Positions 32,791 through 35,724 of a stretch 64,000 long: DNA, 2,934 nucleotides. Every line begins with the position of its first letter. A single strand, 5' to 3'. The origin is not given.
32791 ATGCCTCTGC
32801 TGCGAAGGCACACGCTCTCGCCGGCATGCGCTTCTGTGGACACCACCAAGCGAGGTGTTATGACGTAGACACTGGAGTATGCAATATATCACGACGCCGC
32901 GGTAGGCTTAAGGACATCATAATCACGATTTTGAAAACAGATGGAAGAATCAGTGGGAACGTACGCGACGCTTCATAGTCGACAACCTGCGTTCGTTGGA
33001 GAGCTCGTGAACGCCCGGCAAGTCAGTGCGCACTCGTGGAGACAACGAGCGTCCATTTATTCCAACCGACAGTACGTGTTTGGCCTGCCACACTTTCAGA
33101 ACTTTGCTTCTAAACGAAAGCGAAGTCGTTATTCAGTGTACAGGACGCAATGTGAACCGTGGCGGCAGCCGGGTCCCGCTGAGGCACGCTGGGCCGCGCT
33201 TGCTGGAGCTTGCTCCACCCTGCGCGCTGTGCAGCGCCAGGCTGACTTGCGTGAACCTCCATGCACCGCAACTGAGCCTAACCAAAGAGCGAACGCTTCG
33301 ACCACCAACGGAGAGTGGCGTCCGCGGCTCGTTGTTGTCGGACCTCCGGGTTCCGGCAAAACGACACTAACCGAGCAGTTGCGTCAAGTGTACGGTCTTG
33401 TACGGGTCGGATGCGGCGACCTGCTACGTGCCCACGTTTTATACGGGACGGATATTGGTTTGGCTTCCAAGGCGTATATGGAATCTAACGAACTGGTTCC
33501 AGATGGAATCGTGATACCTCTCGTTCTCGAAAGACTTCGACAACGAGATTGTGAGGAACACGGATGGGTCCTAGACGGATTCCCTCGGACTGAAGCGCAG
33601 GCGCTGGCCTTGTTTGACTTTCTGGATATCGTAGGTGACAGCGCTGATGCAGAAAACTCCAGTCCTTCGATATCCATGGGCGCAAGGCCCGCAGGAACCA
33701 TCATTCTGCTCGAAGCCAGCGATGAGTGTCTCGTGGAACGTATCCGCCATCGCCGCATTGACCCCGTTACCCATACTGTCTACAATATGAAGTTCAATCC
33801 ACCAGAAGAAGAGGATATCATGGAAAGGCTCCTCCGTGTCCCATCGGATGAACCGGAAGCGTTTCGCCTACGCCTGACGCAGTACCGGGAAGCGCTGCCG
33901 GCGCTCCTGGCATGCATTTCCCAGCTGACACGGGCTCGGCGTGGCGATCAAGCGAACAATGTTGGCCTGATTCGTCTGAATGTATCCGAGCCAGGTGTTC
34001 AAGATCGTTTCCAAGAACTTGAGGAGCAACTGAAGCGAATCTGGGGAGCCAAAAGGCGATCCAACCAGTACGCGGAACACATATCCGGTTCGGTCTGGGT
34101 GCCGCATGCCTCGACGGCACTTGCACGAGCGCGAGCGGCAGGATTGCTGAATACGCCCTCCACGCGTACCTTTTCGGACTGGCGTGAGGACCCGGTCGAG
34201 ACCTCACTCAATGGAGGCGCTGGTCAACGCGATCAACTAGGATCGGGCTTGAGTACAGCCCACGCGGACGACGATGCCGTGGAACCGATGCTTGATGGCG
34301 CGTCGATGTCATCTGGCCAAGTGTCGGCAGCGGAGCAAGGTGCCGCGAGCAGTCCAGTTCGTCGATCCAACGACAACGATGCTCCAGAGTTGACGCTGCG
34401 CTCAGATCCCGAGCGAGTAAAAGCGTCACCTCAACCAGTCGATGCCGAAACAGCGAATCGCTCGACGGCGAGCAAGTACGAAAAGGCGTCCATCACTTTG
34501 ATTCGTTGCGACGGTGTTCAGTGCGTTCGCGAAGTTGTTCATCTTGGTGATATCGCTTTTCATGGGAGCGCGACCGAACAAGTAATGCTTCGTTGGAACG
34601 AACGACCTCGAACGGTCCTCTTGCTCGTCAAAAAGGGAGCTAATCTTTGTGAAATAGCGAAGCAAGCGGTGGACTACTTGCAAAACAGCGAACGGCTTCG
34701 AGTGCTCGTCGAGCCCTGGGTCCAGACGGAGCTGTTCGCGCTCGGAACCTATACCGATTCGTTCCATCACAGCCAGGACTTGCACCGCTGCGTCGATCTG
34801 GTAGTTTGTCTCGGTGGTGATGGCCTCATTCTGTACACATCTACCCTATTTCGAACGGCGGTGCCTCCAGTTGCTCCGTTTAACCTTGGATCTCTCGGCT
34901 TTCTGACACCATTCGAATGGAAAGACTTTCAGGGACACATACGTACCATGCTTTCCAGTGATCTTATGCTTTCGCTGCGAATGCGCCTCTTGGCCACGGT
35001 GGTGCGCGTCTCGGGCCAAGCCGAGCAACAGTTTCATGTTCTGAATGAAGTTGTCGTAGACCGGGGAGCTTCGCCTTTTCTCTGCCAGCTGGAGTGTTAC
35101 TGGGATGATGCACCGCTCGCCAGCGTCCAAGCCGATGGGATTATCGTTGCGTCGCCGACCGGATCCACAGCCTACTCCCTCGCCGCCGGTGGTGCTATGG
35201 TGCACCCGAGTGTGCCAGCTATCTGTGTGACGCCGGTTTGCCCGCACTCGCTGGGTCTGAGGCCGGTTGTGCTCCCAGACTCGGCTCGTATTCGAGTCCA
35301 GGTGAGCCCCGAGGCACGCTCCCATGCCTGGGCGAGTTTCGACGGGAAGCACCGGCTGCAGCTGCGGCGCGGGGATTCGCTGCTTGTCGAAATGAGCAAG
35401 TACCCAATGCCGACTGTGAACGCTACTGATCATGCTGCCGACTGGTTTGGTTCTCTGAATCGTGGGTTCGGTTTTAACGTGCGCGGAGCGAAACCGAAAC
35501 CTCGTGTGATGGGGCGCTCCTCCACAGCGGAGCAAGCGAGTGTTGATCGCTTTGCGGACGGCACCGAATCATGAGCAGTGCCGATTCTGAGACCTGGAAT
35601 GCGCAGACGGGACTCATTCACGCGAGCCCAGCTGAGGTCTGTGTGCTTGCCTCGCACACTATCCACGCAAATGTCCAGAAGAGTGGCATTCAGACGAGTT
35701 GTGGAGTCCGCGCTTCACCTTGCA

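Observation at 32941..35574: Adenylate kinase fused to NAD+ kinase in one 877-aa ORF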

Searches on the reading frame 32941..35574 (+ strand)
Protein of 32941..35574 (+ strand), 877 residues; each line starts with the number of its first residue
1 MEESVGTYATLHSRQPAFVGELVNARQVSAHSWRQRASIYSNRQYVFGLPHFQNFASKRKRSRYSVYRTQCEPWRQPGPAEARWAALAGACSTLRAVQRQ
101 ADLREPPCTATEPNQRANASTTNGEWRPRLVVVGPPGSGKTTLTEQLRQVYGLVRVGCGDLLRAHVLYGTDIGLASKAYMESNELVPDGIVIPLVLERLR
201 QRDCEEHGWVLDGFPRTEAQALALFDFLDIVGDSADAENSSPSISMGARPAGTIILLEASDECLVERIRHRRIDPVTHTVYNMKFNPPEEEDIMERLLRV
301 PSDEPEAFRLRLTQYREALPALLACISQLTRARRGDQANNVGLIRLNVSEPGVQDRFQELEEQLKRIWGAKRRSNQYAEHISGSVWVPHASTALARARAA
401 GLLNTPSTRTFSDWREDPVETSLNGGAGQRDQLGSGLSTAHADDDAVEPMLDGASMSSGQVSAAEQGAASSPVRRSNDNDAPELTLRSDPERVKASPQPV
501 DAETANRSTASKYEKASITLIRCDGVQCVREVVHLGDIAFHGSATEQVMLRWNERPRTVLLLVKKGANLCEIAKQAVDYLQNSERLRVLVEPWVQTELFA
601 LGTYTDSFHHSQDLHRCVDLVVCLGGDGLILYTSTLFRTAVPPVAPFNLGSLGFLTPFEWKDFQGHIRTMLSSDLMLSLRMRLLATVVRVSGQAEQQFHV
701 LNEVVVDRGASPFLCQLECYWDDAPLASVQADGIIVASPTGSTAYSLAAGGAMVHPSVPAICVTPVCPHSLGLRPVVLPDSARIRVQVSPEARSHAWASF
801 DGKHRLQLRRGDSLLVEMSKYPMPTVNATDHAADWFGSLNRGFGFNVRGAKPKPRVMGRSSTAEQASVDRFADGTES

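Call 3: search_protein_families(library=pfam, proteins=[window:32941-35574:+], max_evalue=0.01)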
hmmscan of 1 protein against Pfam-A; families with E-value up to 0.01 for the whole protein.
window:32941-35574:+ (877 aa): 9 families
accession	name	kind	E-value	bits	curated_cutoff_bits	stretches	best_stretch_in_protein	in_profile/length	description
PF20143.4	NAD_kinase_C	-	2.4e-36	124.7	23.7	1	701-827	1-125/126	ATP-NAD kinase C-terminal domain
PF00406.28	ADK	-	8.6e-30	104.3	26.8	1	132-323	1-143/151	Adenylate kinase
PF13207.12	AAA_17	-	3.2e-15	57.1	27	1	133-236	1-101/136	AAA domain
PF01513.26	NAD_kinase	-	9.9e-13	49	25.5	1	559-671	1-126/130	ATP-NAD kinase N-terminal domain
PF13238.12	AAA_18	-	1.1e-05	26.4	29.4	1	131-272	2-112/128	AAA domain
PF13671.12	AAA_33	-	0.00022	22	27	1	131-165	3-37/143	AAA domain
PF13521.12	AAA_28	-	0.0044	17.7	27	0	130-152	2-24/164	AAA domain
PF13191.12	AAA_16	-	0.0052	17.7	32.6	0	128-151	25-49/167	AAA ATPase domain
PF07728.20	AAA_5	-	0.0082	16.6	22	0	130-218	2-79/139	AAA domain (dynein-related subfamily)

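Call 4: search_protein_families(library=ncbifam, proteins=[window:32941-35574:+], max_evalue=0.01)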
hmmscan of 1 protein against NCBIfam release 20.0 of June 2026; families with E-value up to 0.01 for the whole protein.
window:32941-35574:+ (877 aa): 41 families (the best 25 are shown)
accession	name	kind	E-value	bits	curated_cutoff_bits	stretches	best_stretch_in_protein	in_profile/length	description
NF002306.0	PRK01231.1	equivalog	6e-49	166.8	316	1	574-831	27-279/299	NAD(+) kinase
NF002892.0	PRK03372.1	equivalog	2e-45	155.5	299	1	555-828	4-279/312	NAD kinase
NF002561.0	PRK02155.1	equivalog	1.3e-43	149.4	371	1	609-831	56-275/297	NAD kinase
TIGR01351.1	adk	subfamily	1.8e-42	145.4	168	1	129-330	1-189/212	adenylate kinase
NF002521.0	PRK01911.1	equivalog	2.4e-42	145.3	309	1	599-831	46-274/292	NAD kinase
NF002893.0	PRK03378.1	equivalog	4.4e-42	144.4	386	1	578-840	28-282/292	NAD(+) kinase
NF010678.0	PRK14076.1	equivalog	1.1e-40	140.1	493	1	551-820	286-548/570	bifunctional NADP phosphatase/NAD kinase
NF003391.0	PRK04539.1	equivalog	1.6e-38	132.5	470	1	610-831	61-279/296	inorganic polyphosphate/ATP-NAD kinase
NF002984.0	PRK03708.1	equivalog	2.4e-36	125.6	326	1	570-819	15-252/277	NAD(+) kinase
NF002731.0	PRK02645.1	equivalog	6.2e-36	124.3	312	1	613-824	53-272/305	NAD(+) kinase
NF001380.0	PRK00279.1-2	equivalog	2.2e-35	122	251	1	129-319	2-179/216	adenylate kinase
NF001379.0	PRK00279.1-1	equivalog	1.1e-33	116.5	268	2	129-224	2-96/216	adenylate kinase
NF002732.0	PRK02649.1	equivalog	1.1e-32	113.8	348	1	612-845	63-291/305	NAD(+) kinase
NF002255.0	PRK01185.1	subfamily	5e-32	111.1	304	1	618-820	53-245/271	NAD(+) kinase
NF001381.0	PRK00279.1-3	equivalog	8.7e-32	110.4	187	1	129-328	2-161/188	adenylate kinase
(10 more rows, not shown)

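Call 5: search_solved_structures(query=window:32941-35571:+, max_evalue=0.001, show_alignments=0)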
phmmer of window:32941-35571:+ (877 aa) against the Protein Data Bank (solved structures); distinct sequences matched with E-value up to 0.001: 117 (the best 60 are shown).
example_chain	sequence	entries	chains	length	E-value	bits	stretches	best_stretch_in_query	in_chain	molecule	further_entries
9cr4_A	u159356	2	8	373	8.7e-77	262.4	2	692-849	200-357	NAD kinase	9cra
8kgc_A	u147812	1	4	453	1.5e-75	258.3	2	692-849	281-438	NAD kinase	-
9cr3_A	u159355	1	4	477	1.7e-75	258.1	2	692-849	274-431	NAD kinase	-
3pfn_A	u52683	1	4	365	2.1e-74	254.5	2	692-840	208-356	NAD kinase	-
9fqr_G8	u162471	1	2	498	7.5e-47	163.4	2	121-315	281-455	Adenylate kinase 8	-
3afo_A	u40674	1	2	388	2e-42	148.7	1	611-792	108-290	NADH kinase POS5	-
1zak_A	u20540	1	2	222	9.2e-40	139.9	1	129-338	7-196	ADENYLATE KINASE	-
7qvs_A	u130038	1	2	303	8.5e-36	126.8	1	614-836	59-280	NAD kinase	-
7mh7_A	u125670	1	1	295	8.9e-36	126.7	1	614-833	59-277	NAD kinase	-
4hao_A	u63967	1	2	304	7.2e-32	113.8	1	591-846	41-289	Probable inorganic polyphosphate/ATP-NAD kinase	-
2an1_A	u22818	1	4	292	8.8e-30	106.9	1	613-845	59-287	putative kinase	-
5g3y_A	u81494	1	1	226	2.6e-28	102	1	130-320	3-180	ADENYLATE KINSE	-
4mkh_A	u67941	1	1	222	1.5e-27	99.6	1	130-296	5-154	Adenylate kinase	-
4x8h_A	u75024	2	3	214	1.5e-27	99.6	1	129-332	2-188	Adenylate kinase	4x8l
3gmt_A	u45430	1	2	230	2.5e-27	98.8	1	128-334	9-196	Adenylate kinase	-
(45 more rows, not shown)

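Call 6: find_homologous_proteins(query=window:32941-35571:+, max_evalue=1e-10)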
Query window:32941-35571:+ (877 aa): 21 proteins with E <= 1e-10 among 8000 candidates.
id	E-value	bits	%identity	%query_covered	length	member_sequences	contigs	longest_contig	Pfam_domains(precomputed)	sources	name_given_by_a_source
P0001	0.0e+0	1990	99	100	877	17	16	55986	PF00406.30,PF20143.5,PF01513.27,PF13207.13,PF13238.13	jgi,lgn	jgi:NAD+ kinase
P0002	2.2e-275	934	69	70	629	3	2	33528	PF20143.5,PF01513.27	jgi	jgi:NAD+ kinase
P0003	4.6e-241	821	76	39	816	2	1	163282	PF00406.30,PF20143.5,PF01513.27,PF13207.13,PF13238.13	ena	-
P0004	6.3e-176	605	59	40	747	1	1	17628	PF00406.30,PF20143.5,PF01513.27,PF13671.13,PF13207.13,PF13238.13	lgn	-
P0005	2.8e-174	600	63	39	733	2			PF00406.30,PF20143.5,PF01513.27,PF13207.13,PF13238.13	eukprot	eukprot:GFKZ01009072.1.p1 GENE.GFKZ01009072.1~~GFKZ01009072.1.p1 ORF type:complete len:734 (-),score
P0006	3.2e-173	596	61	40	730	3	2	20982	PF00406.30,PF20143.5,PF01513.27,PF13207.13,PF13238.13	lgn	-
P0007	4.5e-172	593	60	41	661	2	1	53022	PF00406.30,PF20143.5,PF01513.27,PF13671.13,PF13207.13,PF13238.13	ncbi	ncbi:unnamed protein product [Agarophyton chilense]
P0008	6.9e-172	592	60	40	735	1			PF00406.30,PF20143.5,PF01513.27,PF13207.13,PF13238.13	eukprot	eukprot:TRINITY_DN4725_c0_g1_i1.p1 TRINITY_DN4725_c0_g1~~TRINITY_DN4725_c0_g1_i1.p1 ORF type:complet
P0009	7.8e-170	585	62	39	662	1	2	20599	PF00406.30,PF20143.5,PF01513.27,PF13207.13,PF13238.13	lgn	-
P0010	8.3e-170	585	59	41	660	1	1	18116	PF00406.30,PF20143.5,PF01513.27,PF13671.13,PF13207.13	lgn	-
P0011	2.5e-168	580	56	43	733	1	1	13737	PF00406.30,PF20143.5,PF01513.27,PF13207.13,PF13238.13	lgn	-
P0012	8.6e-168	578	59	40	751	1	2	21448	PF00406.30,PF20143.5,PF01513.27,PF13207.13,PF13238.13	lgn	-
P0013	1.9e-167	577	58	40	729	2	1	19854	PF00406.30,PF20143.5,PF01513.27,PF13671.13,PF13207.13,PF13238.13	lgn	-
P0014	6.0e-166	572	57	41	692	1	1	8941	PF00406.30,PF20143.5,PF01513.27,PF13207.13,PF13238.13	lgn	-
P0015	8.7e-164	565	58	39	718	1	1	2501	PF00406.30,PF20143.5,PF01513.27,PF13207.13,PF13238.13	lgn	-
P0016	6.8e-161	556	57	40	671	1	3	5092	PF00406.30,PF20143.5,PF01513.27,PF13671.13,PF13207.13,PF13238.13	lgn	-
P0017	1.3e-159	551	59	39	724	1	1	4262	PF00406.30,PF20143.5,PF01513.27,PF13207.13,PF13238.13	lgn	-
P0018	7.8e-30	122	33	27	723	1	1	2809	PF00406.30,PF04172.22,PF13207.13,PF13238.13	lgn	-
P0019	3.1e-21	94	37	22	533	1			PF00406.30,PF13207.13,PF13279.13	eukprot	eukprot:TRINITY_DN33781_c0_g1_i1.p1 TRINITY_DN33781_c0_g1~~TRINITY_DN33781_c0_g1_i1.p1 ORF type:comp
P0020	9.6e-14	69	32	23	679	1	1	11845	PF00406.30,PF05191.21,PF13671.13,PF13207.13,PF00344.26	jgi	jgi:preprotein translocase subunit SecY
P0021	8.1e-12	62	29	27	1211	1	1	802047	PF13768.13,PF00406.30,PF00092.35,PF14623.12,PF13519.13,PF04564.22,PF13207.13,PF14624.12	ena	-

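Call 8: list_cluster_members(proteins=[P0001, P0002, P0003, P0005, P0007, P0008, P0004, P0006, P0018, P0019])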
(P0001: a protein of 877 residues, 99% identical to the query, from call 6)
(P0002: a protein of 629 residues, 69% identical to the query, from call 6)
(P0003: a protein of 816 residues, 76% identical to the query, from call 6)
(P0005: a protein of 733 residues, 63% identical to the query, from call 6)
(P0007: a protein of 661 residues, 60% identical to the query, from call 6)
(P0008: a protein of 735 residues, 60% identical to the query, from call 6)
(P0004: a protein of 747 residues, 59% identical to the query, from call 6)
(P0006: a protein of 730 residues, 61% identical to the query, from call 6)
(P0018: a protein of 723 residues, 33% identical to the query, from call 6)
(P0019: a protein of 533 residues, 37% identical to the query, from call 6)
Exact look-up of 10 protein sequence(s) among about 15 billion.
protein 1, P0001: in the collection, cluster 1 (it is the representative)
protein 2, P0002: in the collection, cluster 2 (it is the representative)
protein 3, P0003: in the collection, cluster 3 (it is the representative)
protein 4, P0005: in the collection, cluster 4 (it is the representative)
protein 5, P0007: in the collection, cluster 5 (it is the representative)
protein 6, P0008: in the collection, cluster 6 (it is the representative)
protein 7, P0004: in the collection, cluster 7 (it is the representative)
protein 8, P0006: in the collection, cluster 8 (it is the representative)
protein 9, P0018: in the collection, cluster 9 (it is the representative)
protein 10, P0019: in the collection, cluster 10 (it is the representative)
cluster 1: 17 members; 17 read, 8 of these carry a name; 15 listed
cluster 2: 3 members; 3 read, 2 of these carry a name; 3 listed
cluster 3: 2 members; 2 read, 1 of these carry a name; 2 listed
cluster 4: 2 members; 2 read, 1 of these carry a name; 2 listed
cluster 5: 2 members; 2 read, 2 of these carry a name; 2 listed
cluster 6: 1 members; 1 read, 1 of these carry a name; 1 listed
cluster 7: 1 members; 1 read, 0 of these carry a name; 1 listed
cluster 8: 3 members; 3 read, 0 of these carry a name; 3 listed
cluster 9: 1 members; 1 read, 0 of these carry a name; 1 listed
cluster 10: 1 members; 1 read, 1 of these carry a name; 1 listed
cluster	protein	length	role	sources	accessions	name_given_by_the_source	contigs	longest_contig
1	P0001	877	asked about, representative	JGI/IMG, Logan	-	NAD+ kinase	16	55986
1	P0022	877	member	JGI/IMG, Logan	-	NAD+ kinase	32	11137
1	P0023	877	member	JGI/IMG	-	NAD+ kinase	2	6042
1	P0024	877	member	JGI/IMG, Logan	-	NAD+ kinase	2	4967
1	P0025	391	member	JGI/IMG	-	adenylate kinase family enzyme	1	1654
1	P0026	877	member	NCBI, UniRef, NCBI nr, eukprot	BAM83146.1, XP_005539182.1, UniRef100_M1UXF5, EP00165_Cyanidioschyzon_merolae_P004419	similar to inorganic polyposphate/ATP-NAD kinase [Cyanidioschyzon merolae strain 10D] | Similar to inorganic polyposphate/ATP-NAD kinase n=1 Tax=Cyanidioschyzon merolae (strain ... | XP_005539182.1 similar to inorganic polyposphate/ATP-NAD kinase [Cyanidioschyzon merolae ...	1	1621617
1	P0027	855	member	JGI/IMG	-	NAD+ kinase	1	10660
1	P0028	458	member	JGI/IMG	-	NAD+ kinase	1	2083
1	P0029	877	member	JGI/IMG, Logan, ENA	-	-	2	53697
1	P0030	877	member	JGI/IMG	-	-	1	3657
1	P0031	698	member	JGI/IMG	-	-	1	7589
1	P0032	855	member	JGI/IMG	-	-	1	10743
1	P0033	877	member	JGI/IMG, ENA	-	-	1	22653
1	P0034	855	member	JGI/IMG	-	-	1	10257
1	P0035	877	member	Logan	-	-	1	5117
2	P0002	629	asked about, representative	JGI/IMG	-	NAD+ kinase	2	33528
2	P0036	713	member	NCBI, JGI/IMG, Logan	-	NAD+ kinase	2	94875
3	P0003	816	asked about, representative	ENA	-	-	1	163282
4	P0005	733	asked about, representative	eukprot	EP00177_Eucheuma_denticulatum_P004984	GFKZ01009072.1.p1 GENE.GFKZ01009072.1~~GFKZ01009072.1.p1 ORF type:complete len:734 ...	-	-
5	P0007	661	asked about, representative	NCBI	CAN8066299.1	unnamed protein product [Agarophyton chilense]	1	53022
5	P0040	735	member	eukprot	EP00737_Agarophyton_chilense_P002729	gb/GEZJ01003134.1/.p1 GENE.gb/GEZJ01003134.1/~~gb/GEZJ01003134.1/.p1 ORF type:complete ...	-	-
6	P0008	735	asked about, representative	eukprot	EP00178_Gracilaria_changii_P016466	TRINITY_DN4725_c0_g1_i1.p1 TRINITY_DN4725_c0_g1~~TRINITY_DN4725_c0_g1_i1.p1 ORF ...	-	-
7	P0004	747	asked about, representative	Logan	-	-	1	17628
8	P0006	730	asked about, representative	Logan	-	-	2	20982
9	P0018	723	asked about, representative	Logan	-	-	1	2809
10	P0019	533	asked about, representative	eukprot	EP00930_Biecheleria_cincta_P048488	TRINITY_DN33781_c0_g1_i1.p1 TRINITY_DN33781_c0_g1~~TRINITY_DN33781_c0_g1_i1.p1 ORF ...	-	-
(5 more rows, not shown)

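Call 19: find_encoding_contigs(protein=P0036, flank=4000, max_places=2)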
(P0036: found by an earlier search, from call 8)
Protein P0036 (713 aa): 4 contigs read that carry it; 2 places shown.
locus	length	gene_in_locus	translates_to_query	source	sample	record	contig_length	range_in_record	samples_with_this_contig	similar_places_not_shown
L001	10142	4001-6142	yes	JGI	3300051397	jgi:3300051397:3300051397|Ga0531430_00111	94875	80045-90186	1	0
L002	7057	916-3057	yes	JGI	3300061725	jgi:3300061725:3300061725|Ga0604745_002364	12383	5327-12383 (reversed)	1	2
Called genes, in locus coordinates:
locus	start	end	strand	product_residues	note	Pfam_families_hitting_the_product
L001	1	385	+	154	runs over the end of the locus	-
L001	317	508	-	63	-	-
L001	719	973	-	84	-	-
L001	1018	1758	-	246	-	PF13301:DUF4079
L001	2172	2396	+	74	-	-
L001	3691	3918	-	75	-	-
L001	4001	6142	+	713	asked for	PF00406:ADK, PF13207:AAA_17 (faint), PF01513:NAD_kinase, PF20143:NAD_kinase_C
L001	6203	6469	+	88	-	-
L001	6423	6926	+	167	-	-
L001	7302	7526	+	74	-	-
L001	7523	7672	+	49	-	-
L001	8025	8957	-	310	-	-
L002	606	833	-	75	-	-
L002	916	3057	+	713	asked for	PF00406:ADK, PF13207:AAA_17 (faint), PF01513:NAD_kinase, PF20143:NAD_kinase_C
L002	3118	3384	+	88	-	-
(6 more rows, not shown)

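Call 33: search_protein_representatives(protein=window:32941-35571:+)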
Query: 877 residues. Proteins with E-value up to 0.001 (for the whole library): 30818; up to 1e-10: 15917; up to 1e-30: 1486. The best 150 are listed.
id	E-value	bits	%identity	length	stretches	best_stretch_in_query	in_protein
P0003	1.5e-241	820.8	62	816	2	468-856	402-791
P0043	4.5e-225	766.3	74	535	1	383-867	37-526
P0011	8.0e-169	580.2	52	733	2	470-855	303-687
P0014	1.9e-166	572.3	56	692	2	511-856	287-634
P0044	1.2e-134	467.1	41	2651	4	127-334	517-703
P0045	4.8e-134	465.1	59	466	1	509-869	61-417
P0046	7.1e-130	451.3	61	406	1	515-850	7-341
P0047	5.1e-127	441.9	55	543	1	464-851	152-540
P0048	1.4e-115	404.0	41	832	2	572-850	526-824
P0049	2.1e-107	377.0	62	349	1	582-851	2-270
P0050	7.4e-103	361.9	48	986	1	454-848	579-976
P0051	7.3e-98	345.4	52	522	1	513-848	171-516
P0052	4.5e-97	342.8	51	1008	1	513-848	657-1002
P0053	9.1e-97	341.8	45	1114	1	413-850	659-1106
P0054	1.3e-96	341.2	47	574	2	676-848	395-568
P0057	2.4e-94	333.8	48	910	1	493-849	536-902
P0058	1.5e-93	331.1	47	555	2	426-747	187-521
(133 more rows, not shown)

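Call 36: list_cluster_members(proteins=[P0009, P0010, P0011, P0012, P0013, P0014, P0015, P0016, P0017, P0058])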
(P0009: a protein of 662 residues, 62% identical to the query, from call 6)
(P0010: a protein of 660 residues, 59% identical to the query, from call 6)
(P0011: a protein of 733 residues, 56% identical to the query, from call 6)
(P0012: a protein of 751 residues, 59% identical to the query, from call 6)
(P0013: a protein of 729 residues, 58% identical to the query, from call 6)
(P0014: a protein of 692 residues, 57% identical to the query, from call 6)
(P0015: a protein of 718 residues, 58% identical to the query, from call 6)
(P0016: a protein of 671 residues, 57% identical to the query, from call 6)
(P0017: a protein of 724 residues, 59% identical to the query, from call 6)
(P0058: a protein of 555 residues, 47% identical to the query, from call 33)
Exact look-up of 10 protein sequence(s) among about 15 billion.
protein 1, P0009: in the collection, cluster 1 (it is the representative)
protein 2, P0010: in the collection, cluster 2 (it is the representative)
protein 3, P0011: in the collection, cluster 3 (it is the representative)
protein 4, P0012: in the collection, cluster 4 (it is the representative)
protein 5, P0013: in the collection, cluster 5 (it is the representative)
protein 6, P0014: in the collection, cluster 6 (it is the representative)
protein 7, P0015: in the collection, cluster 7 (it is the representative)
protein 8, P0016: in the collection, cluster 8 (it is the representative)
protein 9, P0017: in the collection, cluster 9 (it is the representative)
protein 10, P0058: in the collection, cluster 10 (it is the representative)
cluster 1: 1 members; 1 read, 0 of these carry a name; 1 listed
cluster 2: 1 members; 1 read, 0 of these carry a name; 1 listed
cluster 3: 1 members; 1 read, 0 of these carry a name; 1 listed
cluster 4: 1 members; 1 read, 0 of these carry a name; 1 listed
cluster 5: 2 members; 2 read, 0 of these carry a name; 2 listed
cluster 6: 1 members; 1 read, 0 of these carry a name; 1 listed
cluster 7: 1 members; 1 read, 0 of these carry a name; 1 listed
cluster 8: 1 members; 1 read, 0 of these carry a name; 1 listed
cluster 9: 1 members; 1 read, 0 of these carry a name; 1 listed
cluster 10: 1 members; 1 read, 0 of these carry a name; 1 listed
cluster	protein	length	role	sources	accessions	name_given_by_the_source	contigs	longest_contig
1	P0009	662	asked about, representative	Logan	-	-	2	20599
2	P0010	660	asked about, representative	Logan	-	-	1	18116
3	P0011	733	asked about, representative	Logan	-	-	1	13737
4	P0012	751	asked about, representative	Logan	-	-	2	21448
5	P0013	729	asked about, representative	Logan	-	-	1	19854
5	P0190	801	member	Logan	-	-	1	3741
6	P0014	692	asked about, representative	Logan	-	-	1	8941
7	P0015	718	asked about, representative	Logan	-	-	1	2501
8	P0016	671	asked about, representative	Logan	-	-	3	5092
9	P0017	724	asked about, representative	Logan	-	-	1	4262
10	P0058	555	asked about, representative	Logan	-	-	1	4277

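Call 37: find_encoding_contigs(protein=window:32941-35571:+, flank=3000, max_places=10)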
Protein window:32941-35571:+ (877 aa): no gene with exactly this product is on record in the collection.
